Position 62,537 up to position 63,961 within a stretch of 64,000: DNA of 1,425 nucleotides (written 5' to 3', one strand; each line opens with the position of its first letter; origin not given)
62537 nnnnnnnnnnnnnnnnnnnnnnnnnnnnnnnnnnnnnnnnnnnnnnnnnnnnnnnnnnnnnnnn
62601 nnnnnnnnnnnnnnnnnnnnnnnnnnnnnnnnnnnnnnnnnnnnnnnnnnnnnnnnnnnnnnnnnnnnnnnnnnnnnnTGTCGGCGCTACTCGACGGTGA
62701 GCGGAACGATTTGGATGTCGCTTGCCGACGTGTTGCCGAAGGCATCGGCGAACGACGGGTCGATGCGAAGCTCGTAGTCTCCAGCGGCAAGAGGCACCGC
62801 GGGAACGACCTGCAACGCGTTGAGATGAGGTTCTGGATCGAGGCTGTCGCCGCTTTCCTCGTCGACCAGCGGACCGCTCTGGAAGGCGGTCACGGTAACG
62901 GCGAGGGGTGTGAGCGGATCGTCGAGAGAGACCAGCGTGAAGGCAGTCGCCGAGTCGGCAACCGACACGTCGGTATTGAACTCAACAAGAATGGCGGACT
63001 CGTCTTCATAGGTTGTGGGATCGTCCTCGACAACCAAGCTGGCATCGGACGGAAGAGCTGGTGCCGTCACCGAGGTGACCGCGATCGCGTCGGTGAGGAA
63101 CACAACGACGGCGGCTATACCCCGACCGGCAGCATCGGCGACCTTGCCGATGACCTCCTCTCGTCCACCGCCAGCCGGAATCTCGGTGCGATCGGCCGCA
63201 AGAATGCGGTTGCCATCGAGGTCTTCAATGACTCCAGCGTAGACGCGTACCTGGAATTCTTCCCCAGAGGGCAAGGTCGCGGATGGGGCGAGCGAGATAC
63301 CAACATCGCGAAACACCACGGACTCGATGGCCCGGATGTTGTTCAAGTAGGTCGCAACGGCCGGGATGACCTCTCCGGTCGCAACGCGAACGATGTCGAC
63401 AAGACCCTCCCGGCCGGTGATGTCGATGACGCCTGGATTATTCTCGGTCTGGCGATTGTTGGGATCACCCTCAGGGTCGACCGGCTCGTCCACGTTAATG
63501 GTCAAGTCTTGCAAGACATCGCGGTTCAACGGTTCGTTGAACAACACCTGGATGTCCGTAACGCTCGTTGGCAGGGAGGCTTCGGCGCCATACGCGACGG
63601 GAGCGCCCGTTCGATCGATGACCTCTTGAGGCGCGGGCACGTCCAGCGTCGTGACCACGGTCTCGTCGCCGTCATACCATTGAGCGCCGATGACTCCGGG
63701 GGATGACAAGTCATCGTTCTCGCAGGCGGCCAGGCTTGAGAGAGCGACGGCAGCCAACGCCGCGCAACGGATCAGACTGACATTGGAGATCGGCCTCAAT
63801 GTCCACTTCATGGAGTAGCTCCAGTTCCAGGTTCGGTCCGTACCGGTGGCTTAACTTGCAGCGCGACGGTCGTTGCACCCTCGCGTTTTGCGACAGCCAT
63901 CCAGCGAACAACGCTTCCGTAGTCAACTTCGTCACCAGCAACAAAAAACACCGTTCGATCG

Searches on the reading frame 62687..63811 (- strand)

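Call 7: search_protein_families(library=pfam, proteins=[window:62687-63811:-], max_evalue=0.001)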
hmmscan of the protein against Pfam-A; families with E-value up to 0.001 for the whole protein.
window:62687-63811:- (374 aa): 1 family
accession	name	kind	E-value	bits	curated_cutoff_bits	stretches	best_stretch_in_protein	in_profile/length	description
PF13205.12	Big_5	-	1.3e-05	26.3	23.6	0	170-207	63-98/105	Bacterial Ig-like domain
